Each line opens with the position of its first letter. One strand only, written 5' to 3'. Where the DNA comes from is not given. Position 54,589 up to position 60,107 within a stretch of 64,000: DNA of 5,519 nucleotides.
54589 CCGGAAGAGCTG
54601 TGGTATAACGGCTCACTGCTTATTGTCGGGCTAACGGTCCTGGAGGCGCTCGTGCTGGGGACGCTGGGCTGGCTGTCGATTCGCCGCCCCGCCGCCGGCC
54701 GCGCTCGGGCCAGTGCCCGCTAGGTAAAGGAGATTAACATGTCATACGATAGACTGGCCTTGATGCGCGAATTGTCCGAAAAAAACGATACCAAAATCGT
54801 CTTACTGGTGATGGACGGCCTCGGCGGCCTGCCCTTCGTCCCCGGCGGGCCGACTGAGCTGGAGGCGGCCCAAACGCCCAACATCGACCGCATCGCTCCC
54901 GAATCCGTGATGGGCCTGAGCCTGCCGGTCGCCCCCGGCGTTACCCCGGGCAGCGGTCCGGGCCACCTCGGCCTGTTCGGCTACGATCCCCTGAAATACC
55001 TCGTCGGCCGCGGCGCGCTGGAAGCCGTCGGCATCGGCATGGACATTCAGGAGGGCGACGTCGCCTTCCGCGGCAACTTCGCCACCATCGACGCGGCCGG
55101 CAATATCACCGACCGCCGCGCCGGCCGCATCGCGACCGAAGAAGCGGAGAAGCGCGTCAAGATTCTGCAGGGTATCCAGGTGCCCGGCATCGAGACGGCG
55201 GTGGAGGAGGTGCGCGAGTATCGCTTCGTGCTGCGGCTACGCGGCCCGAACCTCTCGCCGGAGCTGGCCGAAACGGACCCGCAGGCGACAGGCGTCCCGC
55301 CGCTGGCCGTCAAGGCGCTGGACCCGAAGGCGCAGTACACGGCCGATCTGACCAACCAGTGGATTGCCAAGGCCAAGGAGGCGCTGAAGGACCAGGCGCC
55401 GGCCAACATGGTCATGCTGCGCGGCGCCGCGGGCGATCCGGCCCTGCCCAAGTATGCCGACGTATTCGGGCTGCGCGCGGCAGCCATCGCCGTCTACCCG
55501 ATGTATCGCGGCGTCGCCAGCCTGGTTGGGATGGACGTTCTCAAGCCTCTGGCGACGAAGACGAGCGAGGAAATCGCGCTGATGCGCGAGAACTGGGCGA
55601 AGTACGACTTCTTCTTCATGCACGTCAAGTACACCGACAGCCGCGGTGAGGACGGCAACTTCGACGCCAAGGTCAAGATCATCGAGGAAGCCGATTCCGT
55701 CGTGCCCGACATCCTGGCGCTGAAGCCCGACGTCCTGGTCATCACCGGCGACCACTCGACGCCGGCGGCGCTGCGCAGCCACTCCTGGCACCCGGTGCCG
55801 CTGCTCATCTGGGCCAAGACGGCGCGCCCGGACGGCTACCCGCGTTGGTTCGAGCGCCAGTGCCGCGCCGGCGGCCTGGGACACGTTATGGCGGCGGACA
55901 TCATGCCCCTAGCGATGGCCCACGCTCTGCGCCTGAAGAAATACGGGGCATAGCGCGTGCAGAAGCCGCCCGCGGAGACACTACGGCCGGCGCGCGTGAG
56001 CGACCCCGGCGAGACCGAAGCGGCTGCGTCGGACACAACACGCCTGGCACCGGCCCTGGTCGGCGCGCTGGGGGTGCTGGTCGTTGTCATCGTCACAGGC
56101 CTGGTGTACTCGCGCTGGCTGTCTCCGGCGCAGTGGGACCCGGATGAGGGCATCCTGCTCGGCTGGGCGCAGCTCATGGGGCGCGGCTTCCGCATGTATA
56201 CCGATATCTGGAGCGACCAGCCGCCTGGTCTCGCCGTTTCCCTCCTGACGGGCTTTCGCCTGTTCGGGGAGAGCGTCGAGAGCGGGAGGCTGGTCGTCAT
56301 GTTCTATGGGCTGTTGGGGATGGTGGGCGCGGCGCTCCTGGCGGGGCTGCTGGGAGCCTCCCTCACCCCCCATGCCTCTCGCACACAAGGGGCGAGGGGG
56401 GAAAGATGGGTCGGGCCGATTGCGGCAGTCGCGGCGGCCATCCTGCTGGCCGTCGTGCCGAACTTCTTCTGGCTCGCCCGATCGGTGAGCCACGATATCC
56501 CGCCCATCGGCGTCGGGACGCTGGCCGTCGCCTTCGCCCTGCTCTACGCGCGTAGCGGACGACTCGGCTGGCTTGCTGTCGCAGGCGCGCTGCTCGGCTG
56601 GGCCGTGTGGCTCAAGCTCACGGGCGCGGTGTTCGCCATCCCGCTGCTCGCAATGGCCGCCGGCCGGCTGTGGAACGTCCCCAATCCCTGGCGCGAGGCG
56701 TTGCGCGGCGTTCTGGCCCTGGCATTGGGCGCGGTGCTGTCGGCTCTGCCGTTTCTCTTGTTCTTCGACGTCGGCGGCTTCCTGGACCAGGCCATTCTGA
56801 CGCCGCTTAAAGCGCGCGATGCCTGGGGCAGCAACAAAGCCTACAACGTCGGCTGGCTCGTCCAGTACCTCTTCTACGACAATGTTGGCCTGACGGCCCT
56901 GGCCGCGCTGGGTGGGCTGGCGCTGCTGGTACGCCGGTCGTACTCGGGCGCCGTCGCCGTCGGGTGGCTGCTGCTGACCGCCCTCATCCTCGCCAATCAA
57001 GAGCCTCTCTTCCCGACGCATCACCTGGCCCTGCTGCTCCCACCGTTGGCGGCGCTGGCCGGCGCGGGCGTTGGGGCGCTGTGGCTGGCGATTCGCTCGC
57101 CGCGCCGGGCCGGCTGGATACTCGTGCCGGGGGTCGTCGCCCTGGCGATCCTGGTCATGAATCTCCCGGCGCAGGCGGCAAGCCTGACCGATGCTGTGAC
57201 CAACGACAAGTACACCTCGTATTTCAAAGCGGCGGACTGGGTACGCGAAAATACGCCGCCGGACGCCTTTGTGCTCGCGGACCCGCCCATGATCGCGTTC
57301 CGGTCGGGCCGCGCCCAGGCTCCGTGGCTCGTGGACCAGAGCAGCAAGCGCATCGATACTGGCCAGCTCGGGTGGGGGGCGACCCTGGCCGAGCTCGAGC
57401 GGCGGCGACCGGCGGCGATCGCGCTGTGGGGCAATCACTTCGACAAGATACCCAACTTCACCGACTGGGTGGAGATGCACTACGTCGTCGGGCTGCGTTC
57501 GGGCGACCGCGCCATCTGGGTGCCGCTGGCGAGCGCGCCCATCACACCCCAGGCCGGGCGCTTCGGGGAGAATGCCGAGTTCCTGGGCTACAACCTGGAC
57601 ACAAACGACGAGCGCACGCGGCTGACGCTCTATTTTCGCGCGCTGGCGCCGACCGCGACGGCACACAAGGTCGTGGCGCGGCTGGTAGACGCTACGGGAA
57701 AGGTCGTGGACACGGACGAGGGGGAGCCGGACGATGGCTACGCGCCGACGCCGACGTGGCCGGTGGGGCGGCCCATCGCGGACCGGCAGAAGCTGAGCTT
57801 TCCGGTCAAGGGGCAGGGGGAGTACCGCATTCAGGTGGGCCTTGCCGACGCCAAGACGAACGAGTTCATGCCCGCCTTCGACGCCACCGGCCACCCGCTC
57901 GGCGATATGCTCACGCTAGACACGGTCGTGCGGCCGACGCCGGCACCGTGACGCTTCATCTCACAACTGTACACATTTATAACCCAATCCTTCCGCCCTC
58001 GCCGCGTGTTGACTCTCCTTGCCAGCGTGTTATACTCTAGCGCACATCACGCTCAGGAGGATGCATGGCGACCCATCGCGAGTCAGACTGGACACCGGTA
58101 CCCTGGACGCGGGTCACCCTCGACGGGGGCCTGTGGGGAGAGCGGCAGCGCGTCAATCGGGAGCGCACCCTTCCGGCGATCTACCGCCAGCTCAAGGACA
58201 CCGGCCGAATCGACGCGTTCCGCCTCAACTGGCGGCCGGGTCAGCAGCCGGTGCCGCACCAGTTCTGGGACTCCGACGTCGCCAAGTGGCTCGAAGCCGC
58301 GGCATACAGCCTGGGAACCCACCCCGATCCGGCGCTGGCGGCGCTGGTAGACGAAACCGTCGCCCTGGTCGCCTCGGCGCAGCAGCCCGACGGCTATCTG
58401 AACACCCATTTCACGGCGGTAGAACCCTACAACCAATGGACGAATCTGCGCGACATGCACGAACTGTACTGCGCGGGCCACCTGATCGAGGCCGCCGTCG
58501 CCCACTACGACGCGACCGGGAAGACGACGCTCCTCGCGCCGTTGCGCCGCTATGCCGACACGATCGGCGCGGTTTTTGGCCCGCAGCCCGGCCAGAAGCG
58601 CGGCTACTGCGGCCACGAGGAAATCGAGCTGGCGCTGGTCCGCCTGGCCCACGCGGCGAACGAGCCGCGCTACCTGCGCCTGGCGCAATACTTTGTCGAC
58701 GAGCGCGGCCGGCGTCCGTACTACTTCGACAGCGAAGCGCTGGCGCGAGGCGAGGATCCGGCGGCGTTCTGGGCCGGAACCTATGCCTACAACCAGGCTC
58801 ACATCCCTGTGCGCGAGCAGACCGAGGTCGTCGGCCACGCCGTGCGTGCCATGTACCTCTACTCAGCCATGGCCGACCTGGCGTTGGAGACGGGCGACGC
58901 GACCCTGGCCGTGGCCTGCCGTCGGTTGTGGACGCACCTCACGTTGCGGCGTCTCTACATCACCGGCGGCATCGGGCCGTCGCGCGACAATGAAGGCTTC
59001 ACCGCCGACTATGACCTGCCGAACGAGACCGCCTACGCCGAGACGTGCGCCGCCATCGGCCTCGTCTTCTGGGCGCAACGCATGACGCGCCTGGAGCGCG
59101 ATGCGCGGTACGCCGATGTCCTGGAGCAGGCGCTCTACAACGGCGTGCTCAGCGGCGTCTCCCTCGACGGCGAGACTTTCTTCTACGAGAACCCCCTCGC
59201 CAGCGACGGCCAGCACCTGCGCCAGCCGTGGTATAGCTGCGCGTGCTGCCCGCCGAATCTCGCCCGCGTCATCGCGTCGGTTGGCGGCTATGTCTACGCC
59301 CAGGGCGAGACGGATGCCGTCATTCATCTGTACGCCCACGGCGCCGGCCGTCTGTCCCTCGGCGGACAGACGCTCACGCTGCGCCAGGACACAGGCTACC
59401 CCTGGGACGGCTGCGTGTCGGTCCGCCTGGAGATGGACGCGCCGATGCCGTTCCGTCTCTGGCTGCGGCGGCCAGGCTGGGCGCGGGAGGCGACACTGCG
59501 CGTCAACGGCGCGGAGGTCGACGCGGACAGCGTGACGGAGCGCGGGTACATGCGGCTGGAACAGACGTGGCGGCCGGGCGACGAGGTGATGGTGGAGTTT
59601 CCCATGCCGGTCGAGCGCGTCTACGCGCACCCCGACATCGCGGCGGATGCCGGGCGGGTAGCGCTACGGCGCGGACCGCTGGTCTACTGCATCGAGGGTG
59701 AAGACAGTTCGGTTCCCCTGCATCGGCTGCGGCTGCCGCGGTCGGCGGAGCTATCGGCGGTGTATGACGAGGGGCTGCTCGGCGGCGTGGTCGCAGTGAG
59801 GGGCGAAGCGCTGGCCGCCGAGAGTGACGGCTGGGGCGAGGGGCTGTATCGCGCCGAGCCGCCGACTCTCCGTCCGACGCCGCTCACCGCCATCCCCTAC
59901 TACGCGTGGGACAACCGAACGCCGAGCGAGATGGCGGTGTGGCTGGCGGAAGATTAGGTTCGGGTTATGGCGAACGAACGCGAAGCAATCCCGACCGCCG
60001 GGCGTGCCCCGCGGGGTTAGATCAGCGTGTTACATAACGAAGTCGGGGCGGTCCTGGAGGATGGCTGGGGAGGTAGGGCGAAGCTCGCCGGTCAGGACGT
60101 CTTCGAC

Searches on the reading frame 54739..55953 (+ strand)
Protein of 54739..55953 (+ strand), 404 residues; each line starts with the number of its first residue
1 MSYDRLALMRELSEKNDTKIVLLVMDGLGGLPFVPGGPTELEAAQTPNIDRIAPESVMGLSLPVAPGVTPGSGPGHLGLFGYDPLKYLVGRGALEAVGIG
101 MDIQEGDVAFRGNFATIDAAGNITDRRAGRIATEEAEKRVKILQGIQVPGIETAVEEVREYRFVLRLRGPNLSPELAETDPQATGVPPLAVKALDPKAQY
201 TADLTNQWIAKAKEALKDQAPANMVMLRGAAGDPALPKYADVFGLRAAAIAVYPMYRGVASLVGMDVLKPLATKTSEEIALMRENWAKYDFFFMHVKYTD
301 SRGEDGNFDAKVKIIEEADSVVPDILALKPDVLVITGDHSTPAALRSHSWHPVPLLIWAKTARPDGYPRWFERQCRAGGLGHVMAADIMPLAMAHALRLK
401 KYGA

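Call 81: search_protein_families(library=pfam, proteins=[window:54739-55953:+], max_evalue=0.001)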
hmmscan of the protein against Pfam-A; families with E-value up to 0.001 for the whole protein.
window:54739-55953:+ (404 aa): 2 families
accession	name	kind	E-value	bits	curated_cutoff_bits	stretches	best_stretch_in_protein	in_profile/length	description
PF10143.14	PhosphMutase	-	1.2e-44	152.6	21.5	1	53-219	1-167/170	2,3-bisphosphoglycerate-independent phosphoglycerate mutase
PF01676.23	Metalloenzyme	-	7.4e-38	130.9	24.3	1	19-393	2-250/252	Metalloenzyme superfamily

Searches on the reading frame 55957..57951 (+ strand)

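Call 81: search_protein_families(library=pfam, proteins=[window:55957-57951:+], max_evalue=0.001)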
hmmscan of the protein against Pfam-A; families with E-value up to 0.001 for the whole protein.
window:55957-57951:+ (664 aa): 2 families
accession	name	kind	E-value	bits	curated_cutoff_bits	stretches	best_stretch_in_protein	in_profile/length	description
PF13231.12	PMT_2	-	1.2e-08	35.8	26.1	1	151-246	46-145/160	Dolichyl-phosphate-mannose-protein mannosyltransferase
PF20604.3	DUF6798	-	0.00044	20.4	26.9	0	424-459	5-39/61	Domain of unknown function (DUF6798)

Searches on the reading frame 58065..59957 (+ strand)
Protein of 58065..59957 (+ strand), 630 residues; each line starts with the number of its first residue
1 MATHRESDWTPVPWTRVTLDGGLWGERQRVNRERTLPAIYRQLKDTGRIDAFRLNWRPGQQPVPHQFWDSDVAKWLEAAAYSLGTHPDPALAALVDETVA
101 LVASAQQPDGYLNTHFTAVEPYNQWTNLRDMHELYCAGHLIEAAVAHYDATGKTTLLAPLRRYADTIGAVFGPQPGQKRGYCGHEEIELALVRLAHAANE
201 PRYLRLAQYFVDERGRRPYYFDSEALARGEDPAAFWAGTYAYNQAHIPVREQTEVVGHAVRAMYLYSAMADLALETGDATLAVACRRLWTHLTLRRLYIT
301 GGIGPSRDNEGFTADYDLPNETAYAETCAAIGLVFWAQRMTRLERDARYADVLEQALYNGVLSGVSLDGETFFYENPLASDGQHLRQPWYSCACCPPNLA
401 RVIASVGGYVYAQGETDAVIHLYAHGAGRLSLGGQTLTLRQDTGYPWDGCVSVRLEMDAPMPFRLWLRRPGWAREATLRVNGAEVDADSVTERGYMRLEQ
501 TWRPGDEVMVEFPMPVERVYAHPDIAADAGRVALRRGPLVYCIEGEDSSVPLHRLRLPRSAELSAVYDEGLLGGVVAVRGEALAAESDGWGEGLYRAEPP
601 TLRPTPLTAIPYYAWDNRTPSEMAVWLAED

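Call 81: search_protein_families(library=pfam, proteins=[window:58065-59957:+], max_evalue=0.001)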
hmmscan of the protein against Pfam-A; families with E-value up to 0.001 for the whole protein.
window:58065-59957:+ (630 aa): 3 families
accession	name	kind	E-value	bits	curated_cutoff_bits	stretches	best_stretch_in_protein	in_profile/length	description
PF07944.18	Beta-AFase-like_GH127_cat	-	1.6e-108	363.6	24.9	1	17-407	2-375/376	Beta-L-arabinofuranosidase, GH127 catalytic domain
PF20737.2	Glyco_hydro127C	-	1.6e-25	89.1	23.7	1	516-627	1-70/71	Glycoside hydrolase family 127 C-terminal domain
PF20736.2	Glyco_hydro127M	-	9.8e-21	74.1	24.2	1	420-514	4-95/95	Beta-L-arabinofuranosidase, GH127 middle domain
